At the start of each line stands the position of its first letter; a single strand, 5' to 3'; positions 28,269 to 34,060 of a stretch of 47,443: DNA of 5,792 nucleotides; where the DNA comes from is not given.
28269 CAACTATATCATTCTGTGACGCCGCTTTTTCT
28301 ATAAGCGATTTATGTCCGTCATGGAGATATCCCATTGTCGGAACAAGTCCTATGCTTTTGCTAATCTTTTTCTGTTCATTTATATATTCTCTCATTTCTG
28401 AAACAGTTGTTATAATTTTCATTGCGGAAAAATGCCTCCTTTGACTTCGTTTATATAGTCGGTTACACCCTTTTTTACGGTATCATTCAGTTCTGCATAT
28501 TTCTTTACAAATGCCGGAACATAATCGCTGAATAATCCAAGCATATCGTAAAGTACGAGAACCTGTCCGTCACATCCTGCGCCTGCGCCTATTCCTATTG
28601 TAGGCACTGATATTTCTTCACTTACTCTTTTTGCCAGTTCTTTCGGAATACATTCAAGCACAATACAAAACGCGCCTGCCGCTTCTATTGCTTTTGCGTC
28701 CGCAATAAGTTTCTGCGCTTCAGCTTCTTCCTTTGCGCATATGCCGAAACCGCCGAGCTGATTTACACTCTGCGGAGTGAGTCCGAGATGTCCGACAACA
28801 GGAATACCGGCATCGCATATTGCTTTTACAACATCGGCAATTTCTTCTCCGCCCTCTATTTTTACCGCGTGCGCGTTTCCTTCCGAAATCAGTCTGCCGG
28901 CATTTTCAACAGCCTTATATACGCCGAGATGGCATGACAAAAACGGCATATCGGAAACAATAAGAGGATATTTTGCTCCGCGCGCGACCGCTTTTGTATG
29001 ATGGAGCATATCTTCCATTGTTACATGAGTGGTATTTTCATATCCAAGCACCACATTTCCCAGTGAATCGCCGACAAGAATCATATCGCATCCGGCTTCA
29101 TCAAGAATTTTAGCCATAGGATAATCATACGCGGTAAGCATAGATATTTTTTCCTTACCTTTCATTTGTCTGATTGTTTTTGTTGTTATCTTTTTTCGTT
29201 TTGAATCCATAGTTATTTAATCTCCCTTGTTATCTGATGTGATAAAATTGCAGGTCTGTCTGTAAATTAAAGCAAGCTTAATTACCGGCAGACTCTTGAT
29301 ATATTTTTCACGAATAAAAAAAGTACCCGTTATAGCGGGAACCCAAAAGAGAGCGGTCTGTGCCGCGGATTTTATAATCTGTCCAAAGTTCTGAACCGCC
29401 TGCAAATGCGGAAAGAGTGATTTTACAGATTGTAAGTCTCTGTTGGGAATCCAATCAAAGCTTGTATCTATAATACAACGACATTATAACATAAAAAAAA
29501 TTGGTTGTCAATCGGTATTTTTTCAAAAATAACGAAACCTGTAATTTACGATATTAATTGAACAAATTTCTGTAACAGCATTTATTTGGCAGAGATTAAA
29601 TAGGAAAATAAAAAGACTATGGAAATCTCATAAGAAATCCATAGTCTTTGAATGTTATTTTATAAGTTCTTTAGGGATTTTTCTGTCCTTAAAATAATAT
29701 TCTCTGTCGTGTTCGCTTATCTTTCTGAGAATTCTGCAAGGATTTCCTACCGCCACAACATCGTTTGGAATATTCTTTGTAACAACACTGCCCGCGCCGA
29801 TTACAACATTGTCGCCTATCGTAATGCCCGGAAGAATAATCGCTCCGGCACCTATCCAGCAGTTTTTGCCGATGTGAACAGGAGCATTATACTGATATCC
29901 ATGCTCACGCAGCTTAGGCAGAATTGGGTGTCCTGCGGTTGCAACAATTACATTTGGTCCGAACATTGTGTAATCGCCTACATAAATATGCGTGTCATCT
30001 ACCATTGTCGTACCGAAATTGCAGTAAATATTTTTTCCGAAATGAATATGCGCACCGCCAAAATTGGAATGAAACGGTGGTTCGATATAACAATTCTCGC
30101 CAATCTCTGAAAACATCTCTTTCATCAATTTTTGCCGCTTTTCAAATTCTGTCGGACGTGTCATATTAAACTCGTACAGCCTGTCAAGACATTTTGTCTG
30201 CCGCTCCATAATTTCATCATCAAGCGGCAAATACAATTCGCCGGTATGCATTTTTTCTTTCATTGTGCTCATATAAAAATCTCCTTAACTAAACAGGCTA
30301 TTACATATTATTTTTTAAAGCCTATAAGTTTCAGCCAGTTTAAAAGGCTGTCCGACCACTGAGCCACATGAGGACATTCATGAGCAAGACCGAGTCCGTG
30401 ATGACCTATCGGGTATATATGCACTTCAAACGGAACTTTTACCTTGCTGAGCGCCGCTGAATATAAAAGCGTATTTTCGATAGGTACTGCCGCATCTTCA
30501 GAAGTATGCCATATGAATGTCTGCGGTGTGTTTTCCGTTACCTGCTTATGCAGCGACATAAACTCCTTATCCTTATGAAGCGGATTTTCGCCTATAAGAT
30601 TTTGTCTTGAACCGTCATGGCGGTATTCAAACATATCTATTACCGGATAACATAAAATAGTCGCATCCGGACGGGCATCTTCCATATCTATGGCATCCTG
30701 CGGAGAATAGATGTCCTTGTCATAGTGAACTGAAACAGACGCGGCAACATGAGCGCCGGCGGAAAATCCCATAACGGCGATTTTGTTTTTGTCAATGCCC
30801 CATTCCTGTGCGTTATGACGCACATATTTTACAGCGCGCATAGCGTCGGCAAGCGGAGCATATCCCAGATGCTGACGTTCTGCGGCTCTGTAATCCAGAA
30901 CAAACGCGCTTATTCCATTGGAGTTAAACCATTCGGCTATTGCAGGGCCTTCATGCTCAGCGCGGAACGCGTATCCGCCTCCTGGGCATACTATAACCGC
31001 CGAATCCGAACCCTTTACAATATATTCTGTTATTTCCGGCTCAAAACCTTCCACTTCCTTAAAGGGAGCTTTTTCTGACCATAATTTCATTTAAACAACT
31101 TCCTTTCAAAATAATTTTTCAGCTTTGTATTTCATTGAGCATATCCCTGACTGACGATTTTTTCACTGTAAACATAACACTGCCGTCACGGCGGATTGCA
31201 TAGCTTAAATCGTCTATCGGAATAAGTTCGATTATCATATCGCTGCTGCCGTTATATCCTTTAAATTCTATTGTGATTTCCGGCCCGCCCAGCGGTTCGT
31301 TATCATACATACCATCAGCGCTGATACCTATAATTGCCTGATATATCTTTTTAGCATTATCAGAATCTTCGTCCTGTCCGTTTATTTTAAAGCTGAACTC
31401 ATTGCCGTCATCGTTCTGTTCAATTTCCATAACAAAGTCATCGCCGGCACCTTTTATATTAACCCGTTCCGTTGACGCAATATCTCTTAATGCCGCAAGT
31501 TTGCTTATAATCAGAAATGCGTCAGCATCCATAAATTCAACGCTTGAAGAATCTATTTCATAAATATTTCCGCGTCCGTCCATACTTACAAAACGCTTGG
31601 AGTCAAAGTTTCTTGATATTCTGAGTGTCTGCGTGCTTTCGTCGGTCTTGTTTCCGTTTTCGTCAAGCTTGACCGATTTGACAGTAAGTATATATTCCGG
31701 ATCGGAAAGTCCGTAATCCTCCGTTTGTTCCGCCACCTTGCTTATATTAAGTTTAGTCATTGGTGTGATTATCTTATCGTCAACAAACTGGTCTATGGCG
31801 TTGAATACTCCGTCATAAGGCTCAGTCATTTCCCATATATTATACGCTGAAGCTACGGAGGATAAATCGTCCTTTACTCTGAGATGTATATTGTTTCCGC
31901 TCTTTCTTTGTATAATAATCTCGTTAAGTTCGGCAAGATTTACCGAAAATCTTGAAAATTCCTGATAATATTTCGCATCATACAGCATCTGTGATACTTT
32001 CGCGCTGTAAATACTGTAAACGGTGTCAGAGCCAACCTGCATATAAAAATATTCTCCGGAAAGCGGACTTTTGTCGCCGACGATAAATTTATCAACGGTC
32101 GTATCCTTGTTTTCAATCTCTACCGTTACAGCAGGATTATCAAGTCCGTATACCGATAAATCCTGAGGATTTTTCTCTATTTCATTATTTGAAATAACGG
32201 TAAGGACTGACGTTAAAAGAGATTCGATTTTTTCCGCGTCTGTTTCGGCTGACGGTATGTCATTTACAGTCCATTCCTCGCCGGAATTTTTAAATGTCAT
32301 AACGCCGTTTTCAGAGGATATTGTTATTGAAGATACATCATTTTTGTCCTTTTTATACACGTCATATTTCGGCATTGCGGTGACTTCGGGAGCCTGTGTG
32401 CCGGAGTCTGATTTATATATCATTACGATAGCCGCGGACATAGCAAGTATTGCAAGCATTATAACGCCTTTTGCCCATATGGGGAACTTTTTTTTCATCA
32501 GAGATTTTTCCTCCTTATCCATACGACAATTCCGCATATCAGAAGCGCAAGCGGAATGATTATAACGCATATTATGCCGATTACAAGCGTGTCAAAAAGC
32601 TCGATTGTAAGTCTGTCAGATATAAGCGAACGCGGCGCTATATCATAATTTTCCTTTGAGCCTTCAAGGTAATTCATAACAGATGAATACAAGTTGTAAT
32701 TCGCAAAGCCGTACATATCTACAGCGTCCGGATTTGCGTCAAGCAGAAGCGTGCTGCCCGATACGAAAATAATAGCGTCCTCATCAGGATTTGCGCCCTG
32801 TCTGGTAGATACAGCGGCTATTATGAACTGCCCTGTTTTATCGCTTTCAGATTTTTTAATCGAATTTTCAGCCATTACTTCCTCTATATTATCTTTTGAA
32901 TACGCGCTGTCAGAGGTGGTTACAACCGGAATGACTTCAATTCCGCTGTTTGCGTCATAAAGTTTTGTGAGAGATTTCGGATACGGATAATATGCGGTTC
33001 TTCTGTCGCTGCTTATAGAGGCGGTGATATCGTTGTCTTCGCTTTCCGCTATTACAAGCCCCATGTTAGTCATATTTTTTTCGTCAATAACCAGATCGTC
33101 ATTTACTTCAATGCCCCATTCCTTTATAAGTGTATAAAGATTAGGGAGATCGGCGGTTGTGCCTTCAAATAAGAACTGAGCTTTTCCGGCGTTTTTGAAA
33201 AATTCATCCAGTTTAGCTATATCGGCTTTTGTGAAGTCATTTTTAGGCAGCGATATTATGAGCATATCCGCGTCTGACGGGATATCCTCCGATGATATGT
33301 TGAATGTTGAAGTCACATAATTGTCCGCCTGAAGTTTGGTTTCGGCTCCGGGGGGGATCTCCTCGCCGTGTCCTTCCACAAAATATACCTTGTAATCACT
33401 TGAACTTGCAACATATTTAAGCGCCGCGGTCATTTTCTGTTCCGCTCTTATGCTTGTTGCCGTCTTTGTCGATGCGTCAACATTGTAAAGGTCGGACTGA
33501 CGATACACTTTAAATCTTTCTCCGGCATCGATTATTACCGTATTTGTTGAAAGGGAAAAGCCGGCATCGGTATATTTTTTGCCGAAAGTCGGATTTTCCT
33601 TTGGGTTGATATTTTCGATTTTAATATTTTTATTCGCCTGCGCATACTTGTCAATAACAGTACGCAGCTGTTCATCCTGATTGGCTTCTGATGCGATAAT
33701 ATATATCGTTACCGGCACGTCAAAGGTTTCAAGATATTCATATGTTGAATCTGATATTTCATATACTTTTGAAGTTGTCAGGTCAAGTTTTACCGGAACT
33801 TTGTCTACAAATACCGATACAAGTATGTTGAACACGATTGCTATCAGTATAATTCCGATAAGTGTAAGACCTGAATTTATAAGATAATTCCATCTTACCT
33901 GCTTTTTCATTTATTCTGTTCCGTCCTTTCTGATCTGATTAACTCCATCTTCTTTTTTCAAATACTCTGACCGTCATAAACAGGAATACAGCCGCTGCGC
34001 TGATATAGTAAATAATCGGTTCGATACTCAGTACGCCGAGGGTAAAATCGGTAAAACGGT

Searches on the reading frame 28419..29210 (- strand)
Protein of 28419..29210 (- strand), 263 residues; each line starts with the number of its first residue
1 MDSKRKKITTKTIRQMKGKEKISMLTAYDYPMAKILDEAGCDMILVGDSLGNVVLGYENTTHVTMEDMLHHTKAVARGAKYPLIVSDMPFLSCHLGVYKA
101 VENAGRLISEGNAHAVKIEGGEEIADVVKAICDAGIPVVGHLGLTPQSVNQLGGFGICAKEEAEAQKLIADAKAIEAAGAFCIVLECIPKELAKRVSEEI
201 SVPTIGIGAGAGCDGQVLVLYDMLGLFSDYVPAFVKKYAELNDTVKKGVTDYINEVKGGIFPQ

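Call 60: search_protein_families(library=pfam, proteins=[window:28419-29210:-], max_evalue=0.00001)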
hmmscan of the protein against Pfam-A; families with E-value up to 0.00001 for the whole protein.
window:28419-29210:- (263 aa): 2 families
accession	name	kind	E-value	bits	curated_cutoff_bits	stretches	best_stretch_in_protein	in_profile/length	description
PF02548.21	Pantoate_transf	-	5.6e-115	383.6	28.7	1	7-263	1-258/259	Ketopantoate hydroxymethyltransferase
PF13714.12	PEP_mutase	-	8.6e-06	25.9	31.5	0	17-85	5-74/240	Phosphoenolpyruvate phosphomutase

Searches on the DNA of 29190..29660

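Call 83: search_rna_families(source=window, start=29190, end=29660, threshold=evalue, max_evalue=0.1)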
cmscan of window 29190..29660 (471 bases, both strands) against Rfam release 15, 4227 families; matches with E-value up to 0.1: 1.
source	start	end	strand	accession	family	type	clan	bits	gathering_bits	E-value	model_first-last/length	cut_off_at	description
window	29430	29510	-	RF01749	pan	Cis-reg;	-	24.3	36.2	0.054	1-92/92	no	pan motif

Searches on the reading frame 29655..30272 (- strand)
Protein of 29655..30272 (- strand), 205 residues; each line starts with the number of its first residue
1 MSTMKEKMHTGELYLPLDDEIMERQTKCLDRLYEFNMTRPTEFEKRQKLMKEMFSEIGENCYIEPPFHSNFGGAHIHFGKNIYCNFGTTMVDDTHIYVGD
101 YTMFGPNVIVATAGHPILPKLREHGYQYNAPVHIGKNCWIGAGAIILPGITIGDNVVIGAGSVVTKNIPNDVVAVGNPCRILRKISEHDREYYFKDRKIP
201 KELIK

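Call 60: search_protein_families(library=pfam, proteins=[window:29655-30272:-], max_evalue=0.00001)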
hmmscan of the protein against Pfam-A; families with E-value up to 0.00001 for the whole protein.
window:29655-30272:- (205 aa): 3 families
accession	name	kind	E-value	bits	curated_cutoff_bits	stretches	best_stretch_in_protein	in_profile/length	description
PF00132.30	Hexapep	-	3.2e-17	61.8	27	1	132-166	2-36/36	Bacterial transferase hexapeptide (six repeats)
PF12464.13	Mac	-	1.3e-15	57.7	22.1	1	7-58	1-53/53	Maltose acetyltransferase hexapeptide capping motif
PF14602.12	Hexapep_2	-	4.5e-13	49.1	27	1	131-166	1-34/34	Hexapeptide repeat of succinyl-transferase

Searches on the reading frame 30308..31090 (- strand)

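Call 60: search_protein_families(library=pfam, proteins=[window:30308-31090:-], max_evalue=0.00001)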
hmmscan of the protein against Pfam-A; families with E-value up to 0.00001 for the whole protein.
window:30308-31090:- (260 aa): 4 families
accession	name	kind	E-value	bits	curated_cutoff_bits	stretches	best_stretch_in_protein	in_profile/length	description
PF20434.5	BD-FAE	-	4.9e-23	82.2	26.8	1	30-211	14-212/215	BD-FAE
PF07859.19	Abhydrolase_3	-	2.2e-14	54.1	25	1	48-186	18-145/210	alpha/beta hydrolase fold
PF00326.27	Peptidase_S9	-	3.7e-13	49.9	22.6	1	144-253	92-206/213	Prolyl oligopeptidase family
PF02230.22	Abhydrolase_2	-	9.6e-06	26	23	0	33-124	45-127/217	Phospholipase/Carboxylesterase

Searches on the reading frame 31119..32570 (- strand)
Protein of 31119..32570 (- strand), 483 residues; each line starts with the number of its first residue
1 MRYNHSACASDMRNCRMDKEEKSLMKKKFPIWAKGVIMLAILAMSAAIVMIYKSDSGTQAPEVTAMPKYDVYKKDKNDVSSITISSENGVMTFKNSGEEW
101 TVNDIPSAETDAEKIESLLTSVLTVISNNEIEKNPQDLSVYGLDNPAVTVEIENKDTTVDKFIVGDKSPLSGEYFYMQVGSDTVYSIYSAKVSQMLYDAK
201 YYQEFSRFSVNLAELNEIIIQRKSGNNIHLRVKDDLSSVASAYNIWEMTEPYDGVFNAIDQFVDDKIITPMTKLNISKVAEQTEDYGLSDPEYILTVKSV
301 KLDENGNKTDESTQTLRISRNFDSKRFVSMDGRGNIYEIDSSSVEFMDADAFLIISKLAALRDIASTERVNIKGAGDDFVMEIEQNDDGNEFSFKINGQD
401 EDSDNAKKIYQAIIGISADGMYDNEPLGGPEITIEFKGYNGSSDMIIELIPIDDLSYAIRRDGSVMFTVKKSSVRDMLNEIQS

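Call 60: search_protein_families(library=pfam, proteins=[window:31119-32570:-], max_evalue=0.00001)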
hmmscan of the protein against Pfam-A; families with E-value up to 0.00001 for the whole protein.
window:31119-32570:- (483 aa): 1 family
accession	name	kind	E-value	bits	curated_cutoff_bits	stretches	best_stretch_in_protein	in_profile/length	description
PF14238.11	DUF4340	-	1.7e-26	94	25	2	100-281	1-169/183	Domain of unknown function (DUF4340)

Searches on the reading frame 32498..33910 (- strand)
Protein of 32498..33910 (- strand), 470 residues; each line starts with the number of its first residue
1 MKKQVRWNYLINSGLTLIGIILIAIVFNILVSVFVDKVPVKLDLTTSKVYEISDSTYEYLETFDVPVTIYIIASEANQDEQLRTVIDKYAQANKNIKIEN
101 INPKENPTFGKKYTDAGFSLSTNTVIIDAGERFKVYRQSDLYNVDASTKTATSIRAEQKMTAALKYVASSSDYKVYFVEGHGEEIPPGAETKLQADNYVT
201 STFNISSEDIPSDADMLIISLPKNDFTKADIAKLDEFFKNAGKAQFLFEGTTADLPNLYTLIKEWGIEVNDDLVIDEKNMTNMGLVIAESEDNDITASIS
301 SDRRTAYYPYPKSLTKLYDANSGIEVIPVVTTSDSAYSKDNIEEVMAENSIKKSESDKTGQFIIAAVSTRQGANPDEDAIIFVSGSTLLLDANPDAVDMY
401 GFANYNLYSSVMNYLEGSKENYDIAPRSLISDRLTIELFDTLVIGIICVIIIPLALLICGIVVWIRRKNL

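Call 60: search_protein_families(library=pfam, proteins=[window:32498-33910:-], max_evalue=0.00001)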
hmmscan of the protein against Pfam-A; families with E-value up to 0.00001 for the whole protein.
window:32498-33910:- (470 aa): 2 families
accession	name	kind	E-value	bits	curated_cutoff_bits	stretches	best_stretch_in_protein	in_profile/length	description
PF09822.16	ABC_transp_aux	-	1.1e-17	64.7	34.7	1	174-371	3-229/288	ABC-type uncharacterized transport system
PF23357.1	DUF7088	-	6.8e-09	36.3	27.8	1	47-118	2-80/105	Domain of unknown function (DUF7088)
